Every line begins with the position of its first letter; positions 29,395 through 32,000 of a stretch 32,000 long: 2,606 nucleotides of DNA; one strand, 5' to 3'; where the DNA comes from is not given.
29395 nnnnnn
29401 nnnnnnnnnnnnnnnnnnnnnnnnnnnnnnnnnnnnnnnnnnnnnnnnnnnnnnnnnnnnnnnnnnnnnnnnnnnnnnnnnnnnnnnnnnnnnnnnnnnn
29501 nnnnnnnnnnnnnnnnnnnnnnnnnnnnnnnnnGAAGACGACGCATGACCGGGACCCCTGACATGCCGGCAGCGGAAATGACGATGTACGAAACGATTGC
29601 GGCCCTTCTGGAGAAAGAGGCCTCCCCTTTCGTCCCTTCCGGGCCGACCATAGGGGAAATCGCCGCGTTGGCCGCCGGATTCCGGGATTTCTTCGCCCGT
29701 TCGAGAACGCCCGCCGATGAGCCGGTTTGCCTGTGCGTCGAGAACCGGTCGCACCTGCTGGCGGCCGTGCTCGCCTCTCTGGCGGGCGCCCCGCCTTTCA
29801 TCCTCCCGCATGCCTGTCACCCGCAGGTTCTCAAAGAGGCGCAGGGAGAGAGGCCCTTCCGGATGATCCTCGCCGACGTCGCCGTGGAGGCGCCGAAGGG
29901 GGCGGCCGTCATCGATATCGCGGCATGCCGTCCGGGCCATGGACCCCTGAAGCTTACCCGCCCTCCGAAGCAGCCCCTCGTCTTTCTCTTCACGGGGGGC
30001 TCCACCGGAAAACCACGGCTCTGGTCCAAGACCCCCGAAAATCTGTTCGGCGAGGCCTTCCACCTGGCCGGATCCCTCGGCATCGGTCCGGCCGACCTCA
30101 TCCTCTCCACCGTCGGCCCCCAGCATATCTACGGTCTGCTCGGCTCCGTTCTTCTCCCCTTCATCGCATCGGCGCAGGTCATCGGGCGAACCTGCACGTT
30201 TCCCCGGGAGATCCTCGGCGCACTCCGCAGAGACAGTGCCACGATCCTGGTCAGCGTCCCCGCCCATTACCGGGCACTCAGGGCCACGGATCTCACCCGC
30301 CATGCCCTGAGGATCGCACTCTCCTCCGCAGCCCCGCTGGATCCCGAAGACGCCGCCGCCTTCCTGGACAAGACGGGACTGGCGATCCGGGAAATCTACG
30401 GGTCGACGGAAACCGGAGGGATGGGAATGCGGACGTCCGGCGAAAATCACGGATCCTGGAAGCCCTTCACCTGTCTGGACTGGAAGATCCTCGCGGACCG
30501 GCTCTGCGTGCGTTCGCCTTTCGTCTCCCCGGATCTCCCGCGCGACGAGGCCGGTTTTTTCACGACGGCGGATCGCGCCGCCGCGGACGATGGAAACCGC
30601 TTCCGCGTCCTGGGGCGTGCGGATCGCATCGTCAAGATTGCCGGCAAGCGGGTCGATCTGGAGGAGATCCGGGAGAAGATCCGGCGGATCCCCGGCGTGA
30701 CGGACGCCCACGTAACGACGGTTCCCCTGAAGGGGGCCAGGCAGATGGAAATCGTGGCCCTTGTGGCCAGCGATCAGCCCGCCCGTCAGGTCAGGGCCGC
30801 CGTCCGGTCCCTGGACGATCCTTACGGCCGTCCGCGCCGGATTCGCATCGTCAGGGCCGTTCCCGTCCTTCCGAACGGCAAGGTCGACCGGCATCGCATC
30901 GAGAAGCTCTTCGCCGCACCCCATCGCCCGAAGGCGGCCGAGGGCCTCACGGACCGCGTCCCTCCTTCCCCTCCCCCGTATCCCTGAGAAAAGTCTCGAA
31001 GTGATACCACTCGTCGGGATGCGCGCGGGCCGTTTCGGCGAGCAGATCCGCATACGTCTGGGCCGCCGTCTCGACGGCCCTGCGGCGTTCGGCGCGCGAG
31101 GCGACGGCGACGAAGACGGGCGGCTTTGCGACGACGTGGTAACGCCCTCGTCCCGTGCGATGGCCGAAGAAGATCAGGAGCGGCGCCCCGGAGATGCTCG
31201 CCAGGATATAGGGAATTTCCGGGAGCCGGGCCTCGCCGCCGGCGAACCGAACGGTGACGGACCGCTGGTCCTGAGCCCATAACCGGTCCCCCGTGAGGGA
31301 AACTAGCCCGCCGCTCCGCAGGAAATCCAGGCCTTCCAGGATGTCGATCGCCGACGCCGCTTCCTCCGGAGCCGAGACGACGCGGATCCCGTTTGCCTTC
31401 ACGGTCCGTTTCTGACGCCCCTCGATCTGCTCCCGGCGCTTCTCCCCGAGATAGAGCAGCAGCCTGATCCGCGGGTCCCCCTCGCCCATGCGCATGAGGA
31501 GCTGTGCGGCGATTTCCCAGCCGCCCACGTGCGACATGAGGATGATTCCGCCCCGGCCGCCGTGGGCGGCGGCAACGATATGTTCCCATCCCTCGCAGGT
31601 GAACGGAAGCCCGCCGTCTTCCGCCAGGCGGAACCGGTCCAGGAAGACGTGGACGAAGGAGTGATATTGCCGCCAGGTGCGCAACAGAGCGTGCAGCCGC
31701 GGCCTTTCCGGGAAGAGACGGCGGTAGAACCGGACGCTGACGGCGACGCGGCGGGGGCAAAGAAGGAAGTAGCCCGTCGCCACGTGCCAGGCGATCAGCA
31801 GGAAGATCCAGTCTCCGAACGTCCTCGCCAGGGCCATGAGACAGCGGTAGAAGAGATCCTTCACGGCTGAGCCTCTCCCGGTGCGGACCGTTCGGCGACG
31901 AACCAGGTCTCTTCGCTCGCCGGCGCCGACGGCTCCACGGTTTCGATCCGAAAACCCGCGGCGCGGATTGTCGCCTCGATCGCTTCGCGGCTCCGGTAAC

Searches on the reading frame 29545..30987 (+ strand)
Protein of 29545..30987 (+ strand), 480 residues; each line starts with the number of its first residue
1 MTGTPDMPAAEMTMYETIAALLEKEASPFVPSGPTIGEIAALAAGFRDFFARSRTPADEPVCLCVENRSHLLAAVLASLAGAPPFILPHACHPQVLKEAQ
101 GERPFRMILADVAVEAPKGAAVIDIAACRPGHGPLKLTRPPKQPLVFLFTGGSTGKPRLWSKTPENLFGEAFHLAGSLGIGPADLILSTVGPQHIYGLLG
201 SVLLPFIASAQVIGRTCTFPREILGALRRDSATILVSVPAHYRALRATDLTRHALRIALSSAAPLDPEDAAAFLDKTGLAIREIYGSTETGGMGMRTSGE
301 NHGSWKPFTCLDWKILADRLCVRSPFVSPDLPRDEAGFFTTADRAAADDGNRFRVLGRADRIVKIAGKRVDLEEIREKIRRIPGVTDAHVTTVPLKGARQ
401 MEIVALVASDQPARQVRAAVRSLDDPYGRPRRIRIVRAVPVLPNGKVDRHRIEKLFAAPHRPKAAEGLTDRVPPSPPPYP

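Call 8: search_protein_families(library=pfam, proteins=[window:29545-30987:+], max_evalue=0.001)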
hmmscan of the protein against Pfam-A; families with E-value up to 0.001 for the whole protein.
window:29545-30987:+ (480 aa): 2 families
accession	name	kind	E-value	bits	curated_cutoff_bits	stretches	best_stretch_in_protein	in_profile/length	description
PF00501.34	AMP-binding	-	7.8e-21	74.7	29.9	1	134-318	153-358/384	AMP-binding enzyme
PF13193.12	AMP-binding_C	-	0.00023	22.4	24.5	1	379-446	6-76/76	AMP-binding enzyme C-terminal domain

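Call 62: search_protein_families(library=ncbifam, proteins=[window:29545-30987:+], max_evalue=0.00001)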
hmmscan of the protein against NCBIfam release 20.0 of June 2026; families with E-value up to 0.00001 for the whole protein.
window:29545-30987:+ (480 aa): 53 families (the best 25 are shown)
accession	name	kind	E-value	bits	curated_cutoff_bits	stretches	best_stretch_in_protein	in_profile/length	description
TIGR02372.1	4_coum_CoA_lig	equivalog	5.8e-31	107.5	334.7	1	146-447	100-385/386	4-coumarate--CoA ligase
NF005702.0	PRK07514.1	subfamily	3.6e-22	78.4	558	2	146-291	161-308/506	malonyl-CoA synthase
NF006386.0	PRK08633.1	equivalog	5.9e-20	70.6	1221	2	142-291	782-936/1147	acyl-[ACP]--phospholipid O-acyltransferase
NF004837.0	PRK06187.1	subfamily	8.6e-20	70.5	476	2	143-298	171-331/531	long-chain-fatty-acid--CoA ligase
TIGR01733.1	AA-adenyl-dom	subfamily_domain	1.2e-18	67.1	317.4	2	332-390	351-409/409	amino acid adenylation domain-containing protein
NF005858.0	PRK07787.1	subfamily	6.6e-18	64.4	575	2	334-452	348-468/471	acyl-CoA synthetase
TIGR03098.1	ligase_PEP_1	hypoth_equivalog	1.5e-17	63.2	592.35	2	342-453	401-515/517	acyl-CoA ligase (AMP-forming), exosortase A system-associated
NF005291.0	PRK06814.1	equivalog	3.4e-17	61.7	1349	2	135-291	787-945/1140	acyl-[ACP]--phospholipid O-acyltransferase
NF004114.0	PRK05605.1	equivalog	2.5e-16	59.1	766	1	141-291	220-376/575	long-chain-fatty-acid--CoA ligase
NF004511.1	PRK05852.1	equivalog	7e-16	57.9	650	2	336-457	381-505/505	FadD7 family fatty acid--CoA ligase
NF005714.0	PRK07529.1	subfamily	1.6e-15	56.5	632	1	143-293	219-378/640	acyl-CoA synthetase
NF005877.1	PRK07824.1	equivalog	5.1e-14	52.1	345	1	150-456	50-362/362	o-succinylbenzoate--CoA ligase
NF005863.0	PRK07798.1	subfamily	7.3e-14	51.2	543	1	341-454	413-529/540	acyl-CoA synthetase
NF053567.1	HBDA_AROS1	equivalog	7.9e-14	50.9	1000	1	337-457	394-520/523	3-hydroxybenzoate--CoA ligase HbdA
NF005959.0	PRK08043.1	equivalog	1.1e-13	50.3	886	1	334-455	588-710/719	bifunctional acyl-ACP--phospholipid O-acyltransferase/long-chain-fatty-acid--ACP ligase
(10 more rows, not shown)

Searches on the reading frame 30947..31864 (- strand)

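Call 8: search_protein_families(library=pfam, proteins=[window:30947-31864:-], max_evalue=0.001)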
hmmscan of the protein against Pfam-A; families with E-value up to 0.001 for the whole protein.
window:30947-31864:- (305 aa): 1 family
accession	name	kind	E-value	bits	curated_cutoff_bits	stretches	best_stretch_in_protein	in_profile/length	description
PF03279.18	Lip_A_acyltrans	-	9.7e-11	41.8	22.3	1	88-289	105-289/295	Bacterial lipid A biosynthesis acyltransferase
